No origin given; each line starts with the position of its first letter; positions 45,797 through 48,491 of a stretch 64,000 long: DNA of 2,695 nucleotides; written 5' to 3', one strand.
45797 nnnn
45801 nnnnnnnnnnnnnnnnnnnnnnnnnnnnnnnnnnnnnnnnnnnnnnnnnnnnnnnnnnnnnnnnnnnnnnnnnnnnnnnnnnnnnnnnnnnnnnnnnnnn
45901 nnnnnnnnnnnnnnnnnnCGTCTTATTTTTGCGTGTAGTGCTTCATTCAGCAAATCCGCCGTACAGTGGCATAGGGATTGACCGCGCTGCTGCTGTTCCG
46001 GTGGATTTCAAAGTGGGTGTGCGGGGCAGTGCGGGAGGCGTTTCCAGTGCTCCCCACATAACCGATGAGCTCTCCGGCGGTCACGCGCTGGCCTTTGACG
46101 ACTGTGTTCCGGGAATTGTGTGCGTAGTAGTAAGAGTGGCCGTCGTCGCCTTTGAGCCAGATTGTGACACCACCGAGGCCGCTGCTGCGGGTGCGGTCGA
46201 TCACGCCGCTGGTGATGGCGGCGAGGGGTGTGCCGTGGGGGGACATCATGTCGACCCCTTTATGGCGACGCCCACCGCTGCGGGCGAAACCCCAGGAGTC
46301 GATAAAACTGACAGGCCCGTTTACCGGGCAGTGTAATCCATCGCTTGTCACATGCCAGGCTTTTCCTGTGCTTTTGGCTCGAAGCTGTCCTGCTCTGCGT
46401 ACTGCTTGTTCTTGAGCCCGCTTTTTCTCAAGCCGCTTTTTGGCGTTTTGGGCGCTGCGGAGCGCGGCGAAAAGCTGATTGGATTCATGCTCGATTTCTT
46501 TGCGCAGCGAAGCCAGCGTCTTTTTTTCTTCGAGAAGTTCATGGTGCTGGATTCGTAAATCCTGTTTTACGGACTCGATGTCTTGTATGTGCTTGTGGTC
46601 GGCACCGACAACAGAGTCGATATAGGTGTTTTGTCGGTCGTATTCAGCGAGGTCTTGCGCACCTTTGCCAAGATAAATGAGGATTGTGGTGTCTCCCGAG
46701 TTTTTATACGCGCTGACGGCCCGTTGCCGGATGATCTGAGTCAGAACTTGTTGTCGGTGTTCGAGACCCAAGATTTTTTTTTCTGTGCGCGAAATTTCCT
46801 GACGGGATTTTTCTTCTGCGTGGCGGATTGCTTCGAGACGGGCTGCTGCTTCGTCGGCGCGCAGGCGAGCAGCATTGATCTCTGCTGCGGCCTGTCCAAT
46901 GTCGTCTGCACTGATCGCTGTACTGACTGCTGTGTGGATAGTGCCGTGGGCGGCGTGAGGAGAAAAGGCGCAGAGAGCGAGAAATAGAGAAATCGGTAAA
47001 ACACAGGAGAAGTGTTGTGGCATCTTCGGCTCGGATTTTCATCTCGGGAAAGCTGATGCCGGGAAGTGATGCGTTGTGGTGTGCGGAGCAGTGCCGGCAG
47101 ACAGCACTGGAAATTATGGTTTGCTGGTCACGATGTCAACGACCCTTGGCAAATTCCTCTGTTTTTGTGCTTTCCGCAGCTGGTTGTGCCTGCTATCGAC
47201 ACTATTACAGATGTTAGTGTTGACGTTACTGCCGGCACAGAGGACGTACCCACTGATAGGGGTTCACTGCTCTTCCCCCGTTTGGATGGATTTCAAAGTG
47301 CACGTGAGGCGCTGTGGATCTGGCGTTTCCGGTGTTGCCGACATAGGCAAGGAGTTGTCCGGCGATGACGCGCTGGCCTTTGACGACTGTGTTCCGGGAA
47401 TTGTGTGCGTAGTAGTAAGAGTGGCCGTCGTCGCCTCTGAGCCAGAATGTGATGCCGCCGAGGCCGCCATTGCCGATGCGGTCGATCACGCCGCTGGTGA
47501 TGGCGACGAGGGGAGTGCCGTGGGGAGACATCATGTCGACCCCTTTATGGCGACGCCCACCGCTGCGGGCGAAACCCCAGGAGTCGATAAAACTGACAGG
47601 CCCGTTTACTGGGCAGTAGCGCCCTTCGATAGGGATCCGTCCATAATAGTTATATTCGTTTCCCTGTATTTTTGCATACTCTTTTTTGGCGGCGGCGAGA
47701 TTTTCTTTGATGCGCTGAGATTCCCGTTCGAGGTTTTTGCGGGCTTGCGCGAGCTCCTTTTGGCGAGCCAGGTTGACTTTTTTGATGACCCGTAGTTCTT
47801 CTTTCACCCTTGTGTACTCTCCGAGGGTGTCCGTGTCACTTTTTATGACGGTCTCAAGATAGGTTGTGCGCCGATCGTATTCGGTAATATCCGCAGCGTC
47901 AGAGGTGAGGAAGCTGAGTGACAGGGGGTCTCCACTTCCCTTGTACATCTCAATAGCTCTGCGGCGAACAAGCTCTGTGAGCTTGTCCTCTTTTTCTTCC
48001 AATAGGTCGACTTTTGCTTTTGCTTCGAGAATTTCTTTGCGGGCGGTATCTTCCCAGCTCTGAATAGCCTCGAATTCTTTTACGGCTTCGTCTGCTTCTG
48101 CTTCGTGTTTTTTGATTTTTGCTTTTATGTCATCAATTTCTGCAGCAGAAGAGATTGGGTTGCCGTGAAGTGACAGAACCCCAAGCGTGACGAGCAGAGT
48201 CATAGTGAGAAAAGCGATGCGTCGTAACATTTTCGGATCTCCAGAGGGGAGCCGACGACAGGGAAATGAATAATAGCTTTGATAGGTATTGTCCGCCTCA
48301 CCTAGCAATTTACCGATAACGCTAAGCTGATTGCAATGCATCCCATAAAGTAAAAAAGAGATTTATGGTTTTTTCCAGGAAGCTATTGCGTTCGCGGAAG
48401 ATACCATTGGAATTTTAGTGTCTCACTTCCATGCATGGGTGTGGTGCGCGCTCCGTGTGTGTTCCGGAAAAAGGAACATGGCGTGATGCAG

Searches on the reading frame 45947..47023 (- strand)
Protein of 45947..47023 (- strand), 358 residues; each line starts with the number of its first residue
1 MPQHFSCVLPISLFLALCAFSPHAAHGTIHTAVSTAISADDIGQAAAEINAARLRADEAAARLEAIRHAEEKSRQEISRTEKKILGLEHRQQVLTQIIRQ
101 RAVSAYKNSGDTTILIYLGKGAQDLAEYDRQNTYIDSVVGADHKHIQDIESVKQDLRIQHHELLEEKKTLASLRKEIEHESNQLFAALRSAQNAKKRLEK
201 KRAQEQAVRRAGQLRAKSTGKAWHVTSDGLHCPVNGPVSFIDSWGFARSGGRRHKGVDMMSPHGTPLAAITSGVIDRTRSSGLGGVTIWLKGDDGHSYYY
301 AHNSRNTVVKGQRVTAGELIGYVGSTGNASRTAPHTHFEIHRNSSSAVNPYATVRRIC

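Call 53: search_protein_families(library=pfam, proteins=[window:45947-47023:-], max_evalue=0.00001)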
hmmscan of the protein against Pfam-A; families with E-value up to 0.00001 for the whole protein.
window:45947-47023:- (358 aa): 1 family
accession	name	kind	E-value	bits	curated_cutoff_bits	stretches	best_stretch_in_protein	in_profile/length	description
PF01551.29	Peptidase_M23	-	5.6e-24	84.6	28.7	1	253-350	2-96/96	Peptidase family M23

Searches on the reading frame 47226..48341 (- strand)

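Call 53: search_protein_families(library=pfam, proteins=[window:47226-48341:-], max_evalue=0.00001)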
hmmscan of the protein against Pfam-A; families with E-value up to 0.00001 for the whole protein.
window:47226-48341:- (371 aa): 1 family
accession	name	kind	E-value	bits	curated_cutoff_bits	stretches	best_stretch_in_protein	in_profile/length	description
PF01551.29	Peptidase_M23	-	1.2e-23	83.6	28.7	1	264-361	2-96/96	Peptidase family M23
